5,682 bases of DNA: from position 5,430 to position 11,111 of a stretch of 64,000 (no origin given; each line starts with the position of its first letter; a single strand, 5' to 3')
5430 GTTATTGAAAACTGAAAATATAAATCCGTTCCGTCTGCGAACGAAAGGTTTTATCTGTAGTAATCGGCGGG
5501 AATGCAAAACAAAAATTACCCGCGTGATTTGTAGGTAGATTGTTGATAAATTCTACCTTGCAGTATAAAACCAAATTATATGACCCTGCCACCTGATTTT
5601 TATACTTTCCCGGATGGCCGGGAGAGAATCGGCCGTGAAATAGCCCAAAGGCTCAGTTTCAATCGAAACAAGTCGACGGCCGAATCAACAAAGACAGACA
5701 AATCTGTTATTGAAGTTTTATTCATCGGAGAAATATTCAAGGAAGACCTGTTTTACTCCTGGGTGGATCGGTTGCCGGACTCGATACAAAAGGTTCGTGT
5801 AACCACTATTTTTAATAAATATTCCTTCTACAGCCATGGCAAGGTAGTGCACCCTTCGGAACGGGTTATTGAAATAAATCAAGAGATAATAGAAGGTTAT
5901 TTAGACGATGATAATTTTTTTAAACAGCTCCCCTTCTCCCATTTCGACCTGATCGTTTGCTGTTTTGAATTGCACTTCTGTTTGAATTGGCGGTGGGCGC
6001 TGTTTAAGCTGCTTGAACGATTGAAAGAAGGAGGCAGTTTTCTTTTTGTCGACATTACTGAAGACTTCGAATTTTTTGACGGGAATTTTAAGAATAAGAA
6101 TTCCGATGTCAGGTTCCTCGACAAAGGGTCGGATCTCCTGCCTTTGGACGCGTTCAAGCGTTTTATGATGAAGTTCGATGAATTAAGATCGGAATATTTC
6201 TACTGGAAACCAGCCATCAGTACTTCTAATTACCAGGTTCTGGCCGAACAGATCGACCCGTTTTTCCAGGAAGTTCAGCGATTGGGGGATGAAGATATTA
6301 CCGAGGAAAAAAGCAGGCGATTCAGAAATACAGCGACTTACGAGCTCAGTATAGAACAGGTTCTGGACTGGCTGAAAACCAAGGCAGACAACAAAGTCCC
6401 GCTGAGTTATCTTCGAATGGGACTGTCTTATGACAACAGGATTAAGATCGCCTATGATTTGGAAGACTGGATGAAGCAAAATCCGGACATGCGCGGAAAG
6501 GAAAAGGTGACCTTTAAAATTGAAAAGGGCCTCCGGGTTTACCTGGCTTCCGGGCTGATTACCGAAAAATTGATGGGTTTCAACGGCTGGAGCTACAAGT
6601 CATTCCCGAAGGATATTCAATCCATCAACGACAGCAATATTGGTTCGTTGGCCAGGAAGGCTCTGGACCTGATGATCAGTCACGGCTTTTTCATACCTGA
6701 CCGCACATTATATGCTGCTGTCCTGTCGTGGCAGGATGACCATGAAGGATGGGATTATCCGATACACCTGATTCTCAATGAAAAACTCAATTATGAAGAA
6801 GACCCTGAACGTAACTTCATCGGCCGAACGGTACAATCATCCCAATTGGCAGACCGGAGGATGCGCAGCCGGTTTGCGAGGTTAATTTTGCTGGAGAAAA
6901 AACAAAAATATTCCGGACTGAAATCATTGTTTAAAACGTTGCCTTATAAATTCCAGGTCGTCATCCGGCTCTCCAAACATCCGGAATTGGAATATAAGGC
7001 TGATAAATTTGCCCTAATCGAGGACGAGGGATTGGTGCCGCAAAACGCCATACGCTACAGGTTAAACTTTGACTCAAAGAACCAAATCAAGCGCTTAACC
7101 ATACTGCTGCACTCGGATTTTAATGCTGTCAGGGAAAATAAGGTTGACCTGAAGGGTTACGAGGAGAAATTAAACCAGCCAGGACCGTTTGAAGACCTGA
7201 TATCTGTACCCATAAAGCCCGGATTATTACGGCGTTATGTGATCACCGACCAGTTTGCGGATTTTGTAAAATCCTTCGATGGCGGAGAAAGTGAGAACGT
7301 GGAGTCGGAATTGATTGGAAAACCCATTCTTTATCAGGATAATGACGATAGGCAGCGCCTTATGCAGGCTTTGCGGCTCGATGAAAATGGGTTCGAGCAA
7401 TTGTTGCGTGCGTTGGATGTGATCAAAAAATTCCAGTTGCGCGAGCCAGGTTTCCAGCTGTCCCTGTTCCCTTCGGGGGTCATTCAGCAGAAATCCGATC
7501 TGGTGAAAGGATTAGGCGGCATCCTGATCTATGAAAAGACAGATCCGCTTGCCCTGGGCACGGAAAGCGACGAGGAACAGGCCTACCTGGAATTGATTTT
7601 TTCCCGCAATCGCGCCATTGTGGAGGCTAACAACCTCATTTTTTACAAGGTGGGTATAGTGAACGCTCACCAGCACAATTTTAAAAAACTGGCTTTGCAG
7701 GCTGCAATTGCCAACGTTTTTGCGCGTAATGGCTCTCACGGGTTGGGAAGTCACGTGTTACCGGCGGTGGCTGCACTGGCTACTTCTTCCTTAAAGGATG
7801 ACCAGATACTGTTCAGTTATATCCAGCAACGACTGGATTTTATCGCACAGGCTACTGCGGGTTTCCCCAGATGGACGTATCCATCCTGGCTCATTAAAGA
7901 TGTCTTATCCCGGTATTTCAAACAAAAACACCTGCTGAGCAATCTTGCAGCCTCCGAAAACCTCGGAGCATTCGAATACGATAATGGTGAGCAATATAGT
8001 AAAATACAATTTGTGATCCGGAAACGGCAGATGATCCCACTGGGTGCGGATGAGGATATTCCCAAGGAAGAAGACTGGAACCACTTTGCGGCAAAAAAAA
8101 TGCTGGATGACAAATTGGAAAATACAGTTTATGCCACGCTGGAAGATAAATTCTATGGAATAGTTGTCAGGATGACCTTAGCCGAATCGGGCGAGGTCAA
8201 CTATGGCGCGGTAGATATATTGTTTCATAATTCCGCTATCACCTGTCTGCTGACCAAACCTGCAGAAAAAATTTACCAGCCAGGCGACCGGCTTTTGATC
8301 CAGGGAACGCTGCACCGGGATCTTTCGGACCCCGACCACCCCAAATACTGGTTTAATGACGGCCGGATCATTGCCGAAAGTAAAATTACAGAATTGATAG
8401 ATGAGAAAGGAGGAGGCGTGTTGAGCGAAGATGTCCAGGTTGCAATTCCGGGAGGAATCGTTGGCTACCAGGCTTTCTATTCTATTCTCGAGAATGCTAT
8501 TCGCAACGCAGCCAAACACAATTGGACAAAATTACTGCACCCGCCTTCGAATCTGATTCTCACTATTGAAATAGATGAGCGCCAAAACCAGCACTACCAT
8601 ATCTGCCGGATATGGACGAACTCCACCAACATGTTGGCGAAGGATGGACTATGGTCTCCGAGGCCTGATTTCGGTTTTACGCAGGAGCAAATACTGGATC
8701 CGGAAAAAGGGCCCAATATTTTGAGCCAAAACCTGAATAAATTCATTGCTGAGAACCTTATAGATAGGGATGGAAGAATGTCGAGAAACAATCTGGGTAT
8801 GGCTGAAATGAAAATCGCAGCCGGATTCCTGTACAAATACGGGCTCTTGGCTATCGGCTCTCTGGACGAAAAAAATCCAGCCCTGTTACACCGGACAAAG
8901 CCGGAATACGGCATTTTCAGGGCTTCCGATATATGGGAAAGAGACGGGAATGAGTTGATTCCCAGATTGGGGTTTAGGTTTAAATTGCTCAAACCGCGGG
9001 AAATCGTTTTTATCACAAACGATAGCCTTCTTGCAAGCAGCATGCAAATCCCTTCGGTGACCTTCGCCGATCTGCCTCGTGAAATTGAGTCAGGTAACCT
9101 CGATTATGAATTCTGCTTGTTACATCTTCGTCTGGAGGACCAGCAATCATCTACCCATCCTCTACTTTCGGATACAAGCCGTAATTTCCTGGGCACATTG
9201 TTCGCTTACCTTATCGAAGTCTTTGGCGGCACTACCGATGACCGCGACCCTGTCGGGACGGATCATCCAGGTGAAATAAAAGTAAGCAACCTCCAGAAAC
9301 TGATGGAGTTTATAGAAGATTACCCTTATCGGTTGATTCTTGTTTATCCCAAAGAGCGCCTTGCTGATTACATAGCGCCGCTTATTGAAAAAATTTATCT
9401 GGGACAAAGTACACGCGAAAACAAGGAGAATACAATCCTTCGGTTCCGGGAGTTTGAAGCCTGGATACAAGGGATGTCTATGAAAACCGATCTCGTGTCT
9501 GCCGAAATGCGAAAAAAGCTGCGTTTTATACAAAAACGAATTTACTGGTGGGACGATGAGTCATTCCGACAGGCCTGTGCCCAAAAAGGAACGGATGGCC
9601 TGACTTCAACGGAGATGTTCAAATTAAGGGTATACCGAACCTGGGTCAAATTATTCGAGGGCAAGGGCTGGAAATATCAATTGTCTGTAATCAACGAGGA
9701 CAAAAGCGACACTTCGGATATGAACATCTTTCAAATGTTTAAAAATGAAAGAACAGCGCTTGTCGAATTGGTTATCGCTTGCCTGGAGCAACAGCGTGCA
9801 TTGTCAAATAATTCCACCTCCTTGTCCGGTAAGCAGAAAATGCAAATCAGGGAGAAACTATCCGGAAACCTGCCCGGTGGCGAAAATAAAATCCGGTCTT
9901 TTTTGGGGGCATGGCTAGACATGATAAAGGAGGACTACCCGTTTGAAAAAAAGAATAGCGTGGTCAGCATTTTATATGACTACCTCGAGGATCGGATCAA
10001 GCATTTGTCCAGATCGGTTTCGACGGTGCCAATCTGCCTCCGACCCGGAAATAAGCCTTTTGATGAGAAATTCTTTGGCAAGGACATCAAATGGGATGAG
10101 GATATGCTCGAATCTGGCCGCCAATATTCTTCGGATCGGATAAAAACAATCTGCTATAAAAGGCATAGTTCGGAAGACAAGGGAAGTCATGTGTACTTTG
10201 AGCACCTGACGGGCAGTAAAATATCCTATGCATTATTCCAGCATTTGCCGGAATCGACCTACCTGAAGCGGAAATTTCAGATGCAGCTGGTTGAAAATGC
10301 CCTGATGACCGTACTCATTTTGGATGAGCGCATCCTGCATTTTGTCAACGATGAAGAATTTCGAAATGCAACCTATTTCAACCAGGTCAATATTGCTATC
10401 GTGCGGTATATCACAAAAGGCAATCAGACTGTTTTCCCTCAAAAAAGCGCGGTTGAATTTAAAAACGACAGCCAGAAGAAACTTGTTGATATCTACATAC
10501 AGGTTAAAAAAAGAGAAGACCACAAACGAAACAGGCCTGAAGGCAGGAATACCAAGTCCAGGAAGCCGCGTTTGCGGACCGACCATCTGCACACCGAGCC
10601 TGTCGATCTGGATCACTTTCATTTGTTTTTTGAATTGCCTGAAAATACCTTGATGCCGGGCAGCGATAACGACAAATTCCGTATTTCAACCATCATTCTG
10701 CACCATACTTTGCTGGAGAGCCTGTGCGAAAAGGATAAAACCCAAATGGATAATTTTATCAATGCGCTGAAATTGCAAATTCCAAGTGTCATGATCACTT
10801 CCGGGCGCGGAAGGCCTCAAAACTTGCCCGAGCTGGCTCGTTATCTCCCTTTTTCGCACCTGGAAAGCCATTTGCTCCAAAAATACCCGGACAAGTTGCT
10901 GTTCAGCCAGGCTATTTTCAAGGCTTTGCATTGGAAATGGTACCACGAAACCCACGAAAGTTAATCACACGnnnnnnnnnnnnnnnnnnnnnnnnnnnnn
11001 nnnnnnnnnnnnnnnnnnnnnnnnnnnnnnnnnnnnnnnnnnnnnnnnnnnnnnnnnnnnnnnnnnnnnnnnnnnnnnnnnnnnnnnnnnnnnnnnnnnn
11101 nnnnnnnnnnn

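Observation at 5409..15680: AT-rich 10-kb four-gene operon (kinase-like giant + small protein + receiver-like protein + polytopic membrane protein): candidate undescribed signalling/defence module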

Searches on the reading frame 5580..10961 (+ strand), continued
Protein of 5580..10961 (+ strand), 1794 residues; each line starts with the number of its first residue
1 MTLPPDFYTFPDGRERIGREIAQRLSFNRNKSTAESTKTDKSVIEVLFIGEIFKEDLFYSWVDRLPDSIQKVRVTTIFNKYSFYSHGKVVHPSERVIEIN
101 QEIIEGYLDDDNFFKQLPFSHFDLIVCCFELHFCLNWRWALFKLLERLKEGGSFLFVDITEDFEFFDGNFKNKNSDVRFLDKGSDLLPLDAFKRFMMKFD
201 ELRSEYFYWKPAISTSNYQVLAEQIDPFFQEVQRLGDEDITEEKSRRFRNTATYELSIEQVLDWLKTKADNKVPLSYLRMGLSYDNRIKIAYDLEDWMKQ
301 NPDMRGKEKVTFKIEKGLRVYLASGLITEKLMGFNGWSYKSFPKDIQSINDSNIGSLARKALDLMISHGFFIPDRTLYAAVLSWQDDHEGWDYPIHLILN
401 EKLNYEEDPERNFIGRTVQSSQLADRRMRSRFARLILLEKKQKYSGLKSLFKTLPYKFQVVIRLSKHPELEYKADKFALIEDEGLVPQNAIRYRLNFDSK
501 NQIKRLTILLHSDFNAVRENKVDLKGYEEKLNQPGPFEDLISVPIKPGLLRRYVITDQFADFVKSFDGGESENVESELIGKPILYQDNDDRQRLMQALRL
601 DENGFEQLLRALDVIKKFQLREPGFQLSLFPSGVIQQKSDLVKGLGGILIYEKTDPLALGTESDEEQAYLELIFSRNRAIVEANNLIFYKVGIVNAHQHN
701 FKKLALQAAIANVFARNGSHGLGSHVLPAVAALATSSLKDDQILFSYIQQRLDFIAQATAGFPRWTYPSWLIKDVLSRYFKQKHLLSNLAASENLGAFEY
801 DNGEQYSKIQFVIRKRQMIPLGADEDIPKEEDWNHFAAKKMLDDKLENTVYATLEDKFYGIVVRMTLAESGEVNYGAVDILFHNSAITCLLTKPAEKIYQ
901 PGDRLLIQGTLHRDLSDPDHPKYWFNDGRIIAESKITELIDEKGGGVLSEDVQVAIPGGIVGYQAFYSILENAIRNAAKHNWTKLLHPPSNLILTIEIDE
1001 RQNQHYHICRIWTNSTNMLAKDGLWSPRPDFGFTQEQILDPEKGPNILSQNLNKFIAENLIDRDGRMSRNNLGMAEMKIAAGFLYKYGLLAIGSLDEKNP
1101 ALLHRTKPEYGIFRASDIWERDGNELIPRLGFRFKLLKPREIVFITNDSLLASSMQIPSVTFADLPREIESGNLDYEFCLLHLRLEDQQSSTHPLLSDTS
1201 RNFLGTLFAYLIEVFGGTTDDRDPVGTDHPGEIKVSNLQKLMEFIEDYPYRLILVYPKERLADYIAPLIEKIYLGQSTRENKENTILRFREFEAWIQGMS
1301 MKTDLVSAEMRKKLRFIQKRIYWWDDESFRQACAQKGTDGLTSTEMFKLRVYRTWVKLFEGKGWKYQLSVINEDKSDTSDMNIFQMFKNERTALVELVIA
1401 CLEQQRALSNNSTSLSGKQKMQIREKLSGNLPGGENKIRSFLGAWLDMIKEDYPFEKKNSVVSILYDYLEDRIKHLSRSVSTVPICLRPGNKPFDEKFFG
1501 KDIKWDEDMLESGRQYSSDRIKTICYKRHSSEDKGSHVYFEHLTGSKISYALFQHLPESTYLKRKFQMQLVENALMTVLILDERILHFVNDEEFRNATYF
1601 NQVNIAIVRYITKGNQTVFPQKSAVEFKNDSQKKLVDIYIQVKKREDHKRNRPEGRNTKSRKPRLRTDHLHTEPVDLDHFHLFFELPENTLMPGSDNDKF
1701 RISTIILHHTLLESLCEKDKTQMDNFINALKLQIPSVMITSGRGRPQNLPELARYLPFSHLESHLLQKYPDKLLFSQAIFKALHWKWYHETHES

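Call 61: search_protein_families(library=pfam, max_evalue=0.01, proteins=[L103:592-2904:+, L103:3384-3743:+, L103:7139-8263:+, L103:13344-14216:+, L103:14216-15007:+, L103:15125-16549:+, L091:8310-10172:+, L146:13507-16770:+, L142:7033-8016:+, L122:13386-13817:+])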
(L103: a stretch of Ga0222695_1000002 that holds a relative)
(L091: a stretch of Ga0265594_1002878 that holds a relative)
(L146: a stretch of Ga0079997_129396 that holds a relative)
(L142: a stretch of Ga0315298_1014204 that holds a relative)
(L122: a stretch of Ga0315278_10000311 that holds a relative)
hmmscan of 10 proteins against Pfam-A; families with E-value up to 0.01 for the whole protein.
L103:592-2904:+ (771 aa): 9 families
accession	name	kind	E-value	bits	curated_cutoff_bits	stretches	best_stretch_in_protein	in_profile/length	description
PF00989.32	PAS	-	2.5e-64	214.8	22.6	5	150-261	2-113/113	PAS fold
PF08447.18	PAS_3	-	6.7e-57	190.2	25.6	4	173-254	3-85/89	PAS fold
PF13426.13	PAS_9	-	6.1e-56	187.5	27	4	159-263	1-103/103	PAS domain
PF08448.16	PAS_4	-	3.8e-31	108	23.1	3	537-646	3-109/110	PAS fold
PF13188.13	PAS_8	-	1.6e-28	98.1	21.8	4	529-585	1-56/65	PAS domain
PF00072.30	Response_reg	-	1.2e-25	90.3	30.2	1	8-117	1-110/111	Response regulator receiver domain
PF14598.12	PAS_11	-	1.2e-17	64.3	25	2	164-244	7-86/109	PAS domain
PF24820.1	Diguanyl_cycl_sensor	-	1.1e-08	35.4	28.1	0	163-196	10-42/109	Diguanylate cyclase-like sensor domain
PF12860.13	PAS_7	-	0.0011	19.6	27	0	536-568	2-34/115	PAS fold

L103:3384-3743:+ (120 aa): 2 families
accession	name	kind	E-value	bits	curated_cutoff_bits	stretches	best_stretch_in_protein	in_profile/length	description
PF00072.30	Response_reg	-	3.8e-17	62.9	30.2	1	5-116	2-110/111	Response regulator receiver domain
PF23198.2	PDE8A_N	-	0.00041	20.7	29.6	1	21-108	31-117/147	PDE8A-like, N-terminal domain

L103:7139-8263:+ (375 aa): 3 families
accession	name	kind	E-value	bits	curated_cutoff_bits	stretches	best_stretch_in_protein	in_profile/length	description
PF13458.12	Peripla_BP_6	-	1.9e-47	163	31.7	1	32-364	2-339/343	Periplasmic binding protein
PF01094.35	ANF_receptor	-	7e-17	61.9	25.4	1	52-355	3-341/353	Receptor family ligand binding region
PF13433.12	Peripla_BP_5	-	3.1e-16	59.9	27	2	32-127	1-97/363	Periplasmic binding protein domain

L103:13344-14216:+ (291 aa): 0 families

L103:14216-15007:+ (264 aa): 0 families

L103:15125-16549:+ (475 aa): 10 families
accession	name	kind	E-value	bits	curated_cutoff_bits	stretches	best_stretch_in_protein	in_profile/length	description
PF00158.32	Sigma54_activat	-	6.7e-62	208.5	20.2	1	141-308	2-168/168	Sigma-54 interaction domain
PF14532.12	Sigma54_activ_2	-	3e-23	83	25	1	141-312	1-138/138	Sigma-54 interaction domain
PF00072.30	Response_reg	-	1.4e-16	61.1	30.2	1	5-106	1-100/111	Response regulator receiver domain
PF25601.1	AAA_lid_14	-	3.4e-13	49.7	27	1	313-392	1-79/87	AAA+ ATPase lid domain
PF02954.25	HTH_8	-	6.5e-08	32.6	22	1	413-453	2-42/42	Bacterial regulatory protein, Fis family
PF07724.20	AAA_2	-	7.6e-08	33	27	1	164-303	5-137/166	AAA domain (Cdc48 subfamily)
PF07728.20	AAA_5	-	1.1e-06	29.1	22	1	165-285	2-125/139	AAA domain (dynein-related subfamily)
PF01078.27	Mg_chelatase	-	9.3e-05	22.4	20.3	1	183-283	68-158/207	Magnesium chelatase, subunit ChlI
PF20720.3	nSTAND3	-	0.0034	17.5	27.2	0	148-191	5-46/155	Novel STAND NTPase 3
PF00493.29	MCM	-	0.004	16.7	23.3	1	158-284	53-174/224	MCM P-loop domain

L091:8310-10172:+ (621 aa): 0 families

L146:13507-16770:+ (1088 aa): 1 family
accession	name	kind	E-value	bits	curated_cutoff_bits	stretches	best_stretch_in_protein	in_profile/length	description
PF00962.28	A_deaminase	-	5.7e-45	154.3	27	2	880-1062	153-328/330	Adenosine deaminase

L142:7033-8016:+ (328 aa): 0 families

L122:13386-13817:+ (144 aa): 0 families

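Call 62: search_protein_families(library=padloc, max_evalue=0.01, proteins=[L146:13507-16770:+, L091:8310-10172:+, L103:13344-14216:+, L103:14216-15007:+, L142:7033-8016:+, L122:13386-13817:+, L088:8784-10010:+, L088:17048-20479:+, L103:16557-18311:+, L103:18318-20222:+])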
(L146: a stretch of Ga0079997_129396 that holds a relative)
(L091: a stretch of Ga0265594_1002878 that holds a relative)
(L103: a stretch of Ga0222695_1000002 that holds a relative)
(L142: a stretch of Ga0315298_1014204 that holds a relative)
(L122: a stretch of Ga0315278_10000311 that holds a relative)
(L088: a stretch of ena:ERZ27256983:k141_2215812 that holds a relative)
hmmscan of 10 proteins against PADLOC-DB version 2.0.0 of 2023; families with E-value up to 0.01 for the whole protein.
L146:13507-16770:+ (1088 aa): 1 family
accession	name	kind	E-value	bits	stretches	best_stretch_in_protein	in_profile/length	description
PDLC01908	CARF5--CARF_ADA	-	6.6e-84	280.9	1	407-1069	201-601/605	-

L091:8310-10172:+ (621 aa): 0 families

L103:13344-14216:+ (291 aa): 0 families

L103:14216-15007:+ (264 aa): 0 families

L142:7033-8016:+ (328 aa): 0 families

L122:13386-13817:+ (144 aa): 0 families

L088:8784-10010:+ (409 aa): 2 families
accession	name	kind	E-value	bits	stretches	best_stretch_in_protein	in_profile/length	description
PDLC02903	pVip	-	3e-07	28.2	1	59-144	10-87/257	Viperins not associated with kinases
PDLC02904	pVip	-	9.1e-05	20.1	1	59-145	13-95/262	Viperins associated with kinases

L088:17048-20479:+ (1144 aa): 0 families

L103:16557-18311:+ (585 aa): 0 families

L103:18318-20222:+ (635 aa): 1 family
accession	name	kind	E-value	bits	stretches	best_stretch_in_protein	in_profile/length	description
PDLC01155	Mem_01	-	3.5e-05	21.1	0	220-310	150-240/440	Membrane protein (6TM) with a globular domain at N-terminus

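Call 63: search_protein_families(library=ncbifam, max_evalue=0.01, proteins=[L146:13507-16770:+, L091:8310-10172:+, L103:13344-14216:+, L103:14216-15007:+, L142:7033-8016:+, L122:13386-13817:+, L088:8784-10010:+, L113:6814-10497:+, L103:7139-8263:+, L146:7992-8498:+])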
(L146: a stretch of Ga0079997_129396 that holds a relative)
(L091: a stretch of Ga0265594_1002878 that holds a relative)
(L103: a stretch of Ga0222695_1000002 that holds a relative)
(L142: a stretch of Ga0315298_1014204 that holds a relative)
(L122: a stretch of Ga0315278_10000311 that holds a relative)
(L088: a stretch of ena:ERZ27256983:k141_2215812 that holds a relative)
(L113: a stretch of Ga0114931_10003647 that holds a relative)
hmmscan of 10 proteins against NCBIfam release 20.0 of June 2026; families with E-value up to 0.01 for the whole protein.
L146:13507-16770:+ (1088 aa): 11 families
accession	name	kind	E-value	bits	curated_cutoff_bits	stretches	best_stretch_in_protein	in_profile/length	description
TIGR01430.1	aden_deam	equivalog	5e-49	167.1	216.55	2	882-1059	154-321/323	adenosine deaminase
NF006847.0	PRK09358.1-2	equivalog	9.4e-38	130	412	1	760-1069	78-360/364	adenosine deaminase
NF006850.0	PRK09358.1-6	equivalog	1.2e-33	116.4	419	2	759-1064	67-330/334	adenosine deaminase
NF006846.0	PRK09358.1-1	equivalog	4.7e-32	111.3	459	1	882-1059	161-328/333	adenosine deaminase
NF006848.0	PRK09358.1-3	equivalog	1.6e-30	106.5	426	1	883-1032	155-304/325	adenosine deaminase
NF006854.0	PRK09358.3-1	equivalog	4.1e-29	101.7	530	1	878-1024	161-307/344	adenosine deaminase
NF006849.0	PRK09358.1-5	equivalog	4.9e-20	71.9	494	2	881-1025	167-311/350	adenosine deaminase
NF006856.0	PRK09358.3-3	equivalog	2.4e-15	56.5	510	1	915-1018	192-295/316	adenosine deaminase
NF006859.0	PRK09358.3-6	equivalog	8.6e-10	38.3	549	1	916-1015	182-281/299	adenosine deaminase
TIGR01431.1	adm_rel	subfamily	9.8e-09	34.5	315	1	854-1012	264-425/479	adenosine deaminase-related growth factor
NF041744.1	RdrB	equivalog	0.0019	16.8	800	0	981-1012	783-814/850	antiviral RADAR system adenosine deaminase RdrB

L091:8310-10172:+ (621 aa): 0 families

L103:13344-14216:+ (291 aa): 0 families

L103:14216-15007:+ (264 aa): 0 families

L142:7033-8016:+ (328 aa): 0 families

L122:13386-13817:+ (144 aa): 0 families

L088:8784-10010:+ (409 aa): 15 families
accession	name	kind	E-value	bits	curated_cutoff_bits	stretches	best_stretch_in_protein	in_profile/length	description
TIGR04317.1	W_rSAM_matur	equivalog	1.1e-10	41.2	380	1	48-143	3-95/349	tungsten cofactor oxidoreductase radical SAM maturase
TIGR02668.1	moaA_archaeal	equivalog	2.4e-06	26.8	325.25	1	51-140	12-99/303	GTP 3',8-cyclase MoaA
TIGR04251.1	SCM_rSAM_ScmF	equivalog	3.5e-06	26.6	400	1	53-146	8-100/353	SynChlorMet cassette radical SAM/SPASM protein ScmF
TIGR02495.1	NrdG2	equivalog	5.5e-06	25.8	131.15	1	55-136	22-100/193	anaerobic ribonucleoside-triphosphate reductase activating protein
NF038283.1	viperin_w_prok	equivalog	1.5e-05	24.3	180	1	59-144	12-101/281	viperin family antiviral radical SAM protein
TIGR02666.1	moaA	equivalog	1.9e-05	23.8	284.05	1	59-140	20-105/336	GTP 3',8-cyclase MoaA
TIGR02109.1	PQQ_syn_pqqE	equivalog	4e-05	22.7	381.35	1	56-144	14-99/358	pyrroloquinoline quinone biosynthesis protein PqqE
TIGR04054.1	rSAM_NirJ1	equivalog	5.6e-05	21.9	650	1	58-143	45-127/387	putative heme d1 biosynthesis radical SAM protein NirJ1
TIGR04466.1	rSAM_BlsE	equivalog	8.3e-05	22.2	400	1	65-139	16-88/327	cytosylglucuronate decarboxylase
TIGR04051.1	rSAM_NirJ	equivalog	9.1e-05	21.6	515.45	1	59-145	12-95/354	heme d1 biosynthesis radical SAM protein NirJ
TIGR04250.1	SCM_rSAM_ScmE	equivalog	0.00012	21.1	400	1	49-141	3-92/358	SynChlorMet cassette radical SAM/SPASM protein ScmE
TIGR03962.1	mycofact_rSAM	equivalog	0.00095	18.4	265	0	40-141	3-100/339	mycofactocin radical SAM maturase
TIGR04545.1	rSAM_ahbD_hemeb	equivalog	0.0015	18.1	500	0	56-146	7-93/339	heme b synthase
NF045574.1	sacti_mat_StsB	exception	0.0042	16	625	1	57-147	104-190/466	StsB family radical SAM/SPASM domain sactipeptide maturase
TIGR04053.2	TIGR04053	equivalog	0.0081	15.4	395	0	59-131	18-89/366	TIGR04053 family radical SAM/SPASM domain-containing protein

L113:6814-10497:+ (1228 aa): 0 families

L103:7139-8263:+ (375 aa): 4 families
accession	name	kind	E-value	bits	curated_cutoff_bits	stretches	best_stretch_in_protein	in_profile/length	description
NF011933.0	PRK15404.1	subfamily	2.8e-32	112.2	477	1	14-355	9-351/370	high-affinity branched-chain amino acid ABC transporter substrate-binding protein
TIGR03407.1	urea_ABC_UrtA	exception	1.2e-15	57.3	492.75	1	32-366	1-343/361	urea ABC transporter substrate-binding protein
TIGR03669.1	urea_ABC_arch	equivalog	7.5e-08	31.8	494.8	1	33-128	2-98/375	urea ABC transporter substrate-binding protein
NF047408.1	SA0632_fam_LP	equivalog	0.0087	15.7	70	1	10-30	4-24/68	SA0632 family lipoprotein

L146:7992-8498:+ (169 aa): 3 families
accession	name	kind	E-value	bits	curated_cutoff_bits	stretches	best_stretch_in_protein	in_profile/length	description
TIGR03367.1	queuosine_QueD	equivalog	3.1e-14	53.1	89.25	1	48-131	23-88/92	6-carboxytetrahydropterin synthase QueD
TIGR00039.1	6PTHBS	subfamily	9.2e-11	42.1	125.5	1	5-105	3-78/124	6-pyruvoyl tetrahydropterin synthase/6-carboxytetrahydropterin synthase family protein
NF033940.1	ErpA_rel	equivalog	0.0086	16.3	65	0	56-98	44-86/95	ErpA-related iron-sulfur cluster insertion protein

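Call 76: find_related_loci(query=A4, collection=viral_contigs, flank=10000)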
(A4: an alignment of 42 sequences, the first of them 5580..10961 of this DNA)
Query A4 (1794 aa) in viral_contigs; peptide patterns used: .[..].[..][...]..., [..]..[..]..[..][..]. (x = any residue, [..] = any of these).
113 stretches matched a pattern; 1 encode a relative of the query (tblastn E <= 1e-3); 1 distinct loci.
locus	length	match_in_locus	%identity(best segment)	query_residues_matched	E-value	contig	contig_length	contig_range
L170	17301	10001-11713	51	947-1783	6e-6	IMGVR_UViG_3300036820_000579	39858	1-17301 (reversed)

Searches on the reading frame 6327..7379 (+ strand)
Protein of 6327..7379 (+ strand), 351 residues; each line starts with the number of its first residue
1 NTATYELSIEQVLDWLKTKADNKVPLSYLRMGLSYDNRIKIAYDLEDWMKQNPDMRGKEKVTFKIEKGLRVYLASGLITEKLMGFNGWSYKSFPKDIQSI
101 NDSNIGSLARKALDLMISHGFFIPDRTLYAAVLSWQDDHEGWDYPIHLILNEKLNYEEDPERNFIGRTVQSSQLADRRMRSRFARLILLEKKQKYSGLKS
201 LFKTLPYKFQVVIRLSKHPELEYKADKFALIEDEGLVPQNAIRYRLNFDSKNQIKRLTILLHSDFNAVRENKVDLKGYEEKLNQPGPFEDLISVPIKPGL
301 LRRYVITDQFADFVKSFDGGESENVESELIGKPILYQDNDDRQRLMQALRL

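Call 24: search_protein_families(library=pfam, max_evalue=10, proteins=[window:6327-7379:+])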
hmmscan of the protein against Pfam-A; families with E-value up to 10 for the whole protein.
window:6327-7379:+ (351 aa): 1 family
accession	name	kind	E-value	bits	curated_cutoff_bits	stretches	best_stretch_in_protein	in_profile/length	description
PF11848.13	DUF3368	-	0.086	13.2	27.3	1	107-129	19-40/46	Domain of unknown function (DUF3368)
